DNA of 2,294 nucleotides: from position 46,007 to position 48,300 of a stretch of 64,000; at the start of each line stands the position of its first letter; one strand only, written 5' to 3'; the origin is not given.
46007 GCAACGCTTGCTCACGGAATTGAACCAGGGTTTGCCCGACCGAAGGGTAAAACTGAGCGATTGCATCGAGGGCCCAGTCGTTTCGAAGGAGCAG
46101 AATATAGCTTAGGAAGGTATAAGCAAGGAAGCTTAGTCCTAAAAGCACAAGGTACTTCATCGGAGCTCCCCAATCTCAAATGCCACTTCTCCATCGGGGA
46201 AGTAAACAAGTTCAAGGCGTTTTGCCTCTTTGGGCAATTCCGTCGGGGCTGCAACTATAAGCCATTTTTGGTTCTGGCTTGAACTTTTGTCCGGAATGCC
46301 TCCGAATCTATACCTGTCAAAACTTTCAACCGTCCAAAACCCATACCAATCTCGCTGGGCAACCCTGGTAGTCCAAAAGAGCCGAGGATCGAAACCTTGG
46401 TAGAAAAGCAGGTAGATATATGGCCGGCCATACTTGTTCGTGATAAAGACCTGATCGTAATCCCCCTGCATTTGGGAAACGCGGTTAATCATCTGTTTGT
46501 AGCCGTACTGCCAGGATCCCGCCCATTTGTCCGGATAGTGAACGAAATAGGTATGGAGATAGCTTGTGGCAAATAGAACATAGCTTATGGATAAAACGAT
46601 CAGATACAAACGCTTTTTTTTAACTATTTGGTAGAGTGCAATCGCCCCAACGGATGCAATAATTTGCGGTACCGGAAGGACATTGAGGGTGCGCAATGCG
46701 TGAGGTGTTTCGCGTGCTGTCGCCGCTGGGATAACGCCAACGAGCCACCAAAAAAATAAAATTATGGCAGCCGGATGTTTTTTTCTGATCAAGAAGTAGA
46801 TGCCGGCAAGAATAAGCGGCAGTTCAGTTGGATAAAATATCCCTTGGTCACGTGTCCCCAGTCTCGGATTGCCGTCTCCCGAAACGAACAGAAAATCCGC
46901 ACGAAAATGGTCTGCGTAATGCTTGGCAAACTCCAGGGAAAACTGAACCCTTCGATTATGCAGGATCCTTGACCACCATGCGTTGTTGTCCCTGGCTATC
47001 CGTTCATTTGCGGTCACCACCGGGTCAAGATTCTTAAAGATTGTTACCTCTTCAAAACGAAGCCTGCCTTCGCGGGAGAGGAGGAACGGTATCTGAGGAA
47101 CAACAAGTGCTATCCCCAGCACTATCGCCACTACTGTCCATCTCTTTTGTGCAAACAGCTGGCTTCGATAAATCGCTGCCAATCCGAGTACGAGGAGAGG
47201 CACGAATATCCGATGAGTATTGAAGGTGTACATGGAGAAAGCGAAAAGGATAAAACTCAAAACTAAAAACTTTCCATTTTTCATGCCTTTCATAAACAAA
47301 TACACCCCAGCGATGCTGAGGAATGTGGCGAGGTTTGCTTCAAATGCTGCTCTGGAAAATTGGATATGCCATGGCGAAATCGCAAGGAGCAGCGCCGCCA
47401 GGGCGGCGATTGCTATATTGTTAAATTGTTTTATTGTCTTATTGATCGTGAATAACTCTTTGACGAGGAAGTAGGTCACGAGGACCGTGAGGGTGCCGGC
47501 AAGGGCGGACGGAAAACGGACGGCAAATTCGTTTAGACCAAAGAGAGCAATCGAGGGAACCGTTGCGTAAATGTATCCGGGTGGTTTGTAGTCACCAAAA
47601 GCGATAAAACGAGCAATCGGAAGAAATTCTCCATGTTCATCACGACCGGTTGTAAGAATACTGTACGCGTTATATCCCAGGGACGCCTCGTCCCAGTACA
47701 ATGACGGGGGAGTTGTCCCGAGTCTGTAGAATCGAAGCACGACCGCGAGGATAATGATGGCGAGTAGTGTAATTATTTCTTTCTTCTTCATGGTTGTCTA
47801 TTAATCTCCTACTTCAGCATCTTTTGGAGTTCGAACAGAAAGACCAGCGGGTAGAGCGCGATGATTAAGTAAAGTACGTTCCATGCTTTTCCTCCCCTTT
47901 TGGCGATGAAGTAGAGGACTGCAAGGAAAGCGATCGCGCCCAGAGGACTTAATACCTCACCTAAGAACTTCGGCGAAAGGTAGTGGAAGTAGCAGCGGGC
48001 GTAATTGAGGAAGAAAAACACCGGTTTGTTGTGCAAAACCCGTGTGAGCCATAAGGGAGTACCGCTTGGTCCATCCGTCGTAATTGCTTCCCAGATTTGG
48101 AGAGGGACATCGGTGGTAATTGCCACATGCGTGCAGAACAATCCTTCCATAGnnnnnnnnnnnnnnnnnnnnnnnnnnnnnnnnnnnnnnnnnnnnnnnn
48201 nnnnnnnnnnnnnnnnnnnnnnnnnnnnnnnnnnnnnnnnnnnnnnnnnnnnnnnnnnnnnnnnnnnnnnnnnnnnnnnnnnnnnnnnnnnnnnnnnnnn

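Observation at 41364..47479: Near-identical 107-nt tract shared by paralogs A and F, which looks like gene conversion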

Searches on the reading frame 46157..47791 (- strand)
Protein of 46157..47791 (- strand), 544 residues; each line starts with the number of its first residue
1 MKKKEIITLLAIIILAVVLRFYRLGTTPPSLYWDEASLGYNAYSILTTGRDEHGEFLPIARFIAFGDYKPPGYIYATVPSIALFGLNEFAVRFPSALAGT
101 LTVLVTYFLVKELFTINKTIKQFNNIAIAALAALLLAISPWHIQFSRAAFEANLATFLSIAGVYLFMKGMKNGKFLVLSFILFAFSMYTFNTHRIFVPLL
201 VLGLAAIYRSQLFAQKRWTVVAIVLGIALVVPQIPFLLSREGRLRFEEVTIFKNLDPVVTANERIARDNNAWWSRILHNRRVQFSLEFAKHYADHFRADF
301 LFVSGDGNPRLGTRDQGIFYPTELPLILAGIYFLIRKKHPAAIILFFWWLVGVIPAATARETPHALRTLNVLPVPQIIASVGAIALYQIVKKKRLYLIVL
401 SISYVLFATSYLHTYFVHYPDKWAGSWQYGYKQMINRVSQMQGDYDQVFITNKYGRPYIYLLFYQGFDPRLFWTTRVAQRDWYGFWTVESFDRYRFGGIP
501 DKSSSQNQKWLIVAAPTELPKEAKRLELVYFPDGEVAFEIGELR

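Call 11: search_protein_families(library=pfam, proteins=[window:46157-47791:-])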
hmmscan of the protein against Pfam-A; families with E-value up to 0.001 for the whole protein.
window:46157-47791:- (544 aa): 2 families
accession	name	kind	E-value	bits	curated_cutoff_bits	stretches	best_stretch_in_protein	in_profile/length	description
PF13231.12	PMT_2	-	1.2e-10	42.3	26.1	1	69-234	2-158/160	Dolichyl-phosphate-mannose-protein mannosyltransferase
PF02366.24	PMT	-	1.5e-10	41.5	22.7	1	12-221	3-212/245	Dolichyl-phosphate-mannose-protein mannosyltransferase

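Call 16: find_homologous_proteins(query=window:46157-47791:-, max_evalue=1e-30)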
Query window:46157-47791:- (544 aa): 4970 proteins with E <= 1e-30 among 8000 candidates; the best 120 are listed.
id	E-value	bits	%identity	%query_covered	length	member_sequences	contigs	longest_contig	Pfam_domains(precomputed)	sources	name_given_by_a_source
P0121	0.0e+0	1221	99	100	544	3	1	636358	PF02366.25,PF13231.13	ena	-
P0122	4.0e-261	886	66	100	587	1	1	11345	PF02366.25,PF13231.13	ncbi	-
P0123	3.6e-249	846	66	97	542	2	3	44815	PF02366.25,PF13231.13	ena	-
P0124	5.0e-241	819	64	100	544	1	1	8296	PF02366.25,PF13231.13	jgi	jgi:4-amino-4-deoxy-L-arabinose transferase-like glycosyltransferase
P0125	7.7e-232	789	62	99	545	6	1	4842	PF02366.25,PF13231.13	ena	-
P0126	2.3e-229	781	61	97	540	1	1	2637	PF02366.25,PF13231.13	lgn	-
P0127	6.5e-229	779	63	99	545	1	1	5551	PF02366.25,PF13231.13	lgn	-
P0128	1.1e-225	769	60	99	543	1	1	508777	PF13231.13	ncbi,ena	-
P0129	3.3e-224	764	61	100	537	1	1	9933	PF02366.25,PF13231.13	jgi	jgi:4-amino-4-deoxy-L-arabinose transferase-like glycosyltransferase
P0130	1.6e-219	748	60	100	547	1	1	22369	PF02366.25,PF13231.13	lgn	-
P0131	1.2e-195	670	54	99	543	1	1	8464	PF02366.25,PF13231.13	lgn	-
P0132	2.1e-186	639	53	98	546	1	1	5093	-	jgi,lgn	jgi:4-amino-4-deoxy-L-arabinose transferase-like glycosyltransferase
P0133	1.2e-176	607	52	100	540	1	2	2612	PF02366.25,PF13231.13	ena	-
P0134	2.1e-174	600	51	99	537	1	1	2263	PF02366.25,PF13231.13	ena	-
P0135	1.7e-173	597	52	99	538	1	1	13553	PF02366.25,PF13231.13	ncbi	-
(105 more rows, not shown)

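Call 71: find_encoding_contigs(protein=P0129, flank=10000, max_places=3)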
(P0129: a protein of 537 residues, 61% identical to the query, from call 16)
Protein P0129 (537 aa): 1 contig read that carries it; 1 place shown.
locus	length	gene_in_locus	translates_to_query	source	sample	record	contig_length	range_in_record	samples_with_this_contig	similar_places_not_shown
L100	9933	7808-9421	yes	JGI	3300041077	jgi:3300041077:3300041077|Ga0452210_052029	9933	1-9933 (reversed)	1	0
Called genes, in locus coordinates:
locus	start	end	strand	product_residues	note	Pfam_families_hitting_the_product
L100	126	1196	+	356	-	PF13439:Glyco_transf_4 (weak), PF00534:Glycos_transf_1, PF13692:Glyco_trans_1_4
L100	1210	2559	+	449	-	PF09586:YfhO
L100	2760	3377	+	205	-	PF09586:YfhO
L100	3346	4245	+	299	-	PF00535:Glycos_transf_2, PF10111:Glyco_tranf_2_2 (weak), PF13641:Glyco_tranf_2_3, PF13632:Glyco_trans_2_3 (weak)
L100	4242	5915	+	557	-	PF13231:PMT_2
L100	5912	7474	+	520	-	PF02366:PMT (weak), PF13231:PMT_2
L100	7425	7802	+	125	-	-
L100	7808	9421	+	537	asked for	PF02366:PMT, PF13231:PMT_2 (weak)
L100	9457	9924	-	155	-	-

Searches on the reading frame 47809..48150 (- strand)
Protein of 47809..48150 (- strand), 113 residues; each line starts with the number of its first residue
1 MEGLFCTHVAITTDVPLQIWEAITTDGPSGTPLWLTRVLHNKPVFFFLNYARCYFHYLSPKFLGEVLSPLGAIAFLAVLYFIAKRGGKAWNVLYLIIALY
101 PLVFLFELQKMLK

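Call 36: find_encoding_contigs(protein=window:47809-48150:-, flank=6000, max_places=10)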
Protein window:47809-48150:- (113 aa): 23 contigs read that carry it; 10 places shown.
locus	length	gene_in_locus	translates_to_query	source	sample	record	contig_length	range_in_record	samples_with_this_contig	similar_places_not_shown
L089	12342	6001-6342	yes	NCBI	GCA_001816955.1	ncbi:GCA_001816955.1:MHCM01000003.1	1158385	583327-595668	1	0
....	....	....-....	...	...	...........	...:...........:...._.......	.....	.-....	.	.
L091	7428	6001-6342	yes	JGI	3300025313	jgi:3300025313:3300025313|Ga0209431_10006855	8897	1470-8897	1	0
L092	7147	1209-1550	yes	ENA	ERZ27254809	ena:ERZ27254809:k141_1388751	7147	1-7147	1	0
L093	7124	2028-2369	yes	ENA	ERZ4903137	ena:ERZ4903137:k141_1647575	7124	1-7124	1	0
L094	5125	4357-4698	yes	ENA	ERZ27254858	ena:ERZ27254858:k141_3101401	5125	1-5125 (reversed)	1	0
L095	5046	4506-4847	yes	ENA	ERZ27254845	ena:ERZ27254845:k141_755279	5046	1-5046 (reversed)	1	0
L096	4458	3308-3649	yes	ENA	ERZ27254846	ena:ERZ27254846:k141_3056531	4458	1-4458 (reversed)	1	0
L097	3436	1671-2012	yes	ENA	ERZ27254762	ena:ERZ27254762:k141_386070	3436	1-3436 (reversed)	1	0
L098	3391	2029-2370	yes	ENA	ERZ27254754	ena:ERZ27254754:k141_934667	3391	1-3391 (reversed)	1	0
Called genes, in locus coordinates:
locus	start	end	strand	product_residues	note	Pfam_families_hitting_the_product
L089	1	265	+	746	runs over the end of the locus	PF09586:YfhO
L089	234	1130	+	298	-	PF00535:Glycos_transf_2, PF10111:Glyco_tranf_2_2 (faint), PF13641:Glyco_tranf_2_3, PF13506:Glyco_transf_21, PF13632:Glyco_trans_2_3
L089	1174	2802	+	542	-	PF13231:PMT_2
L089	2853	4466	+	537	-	PF02366:PMT (weak), PF13231:PMT_2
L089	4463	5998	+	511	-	PF02366:PMT (weak), PF13231:PMT_2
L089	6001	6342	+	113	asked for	-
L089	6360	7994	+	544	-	PF02366:PMT, PF13231:PMT_2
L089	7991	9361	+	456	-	PF26314:MptA_B_family, PF09594:GT87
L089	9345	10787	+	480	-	PF26314:MptA_B_family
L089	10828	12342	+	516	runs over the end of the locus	PF02366:PMT, PF13231:PMT_2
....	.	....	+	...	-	?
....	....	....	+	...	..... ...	-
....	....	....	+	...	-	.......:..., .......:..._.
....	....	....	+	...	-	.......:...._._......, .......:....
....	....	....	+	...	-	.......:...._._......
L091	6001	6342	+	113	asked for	-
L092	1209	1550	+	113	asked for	-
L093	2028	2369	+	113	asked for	-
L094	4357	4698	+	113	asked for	-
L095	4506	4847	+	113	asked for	-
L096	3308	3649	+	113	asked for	-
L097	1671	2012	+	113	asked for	-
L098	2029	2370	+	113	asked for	-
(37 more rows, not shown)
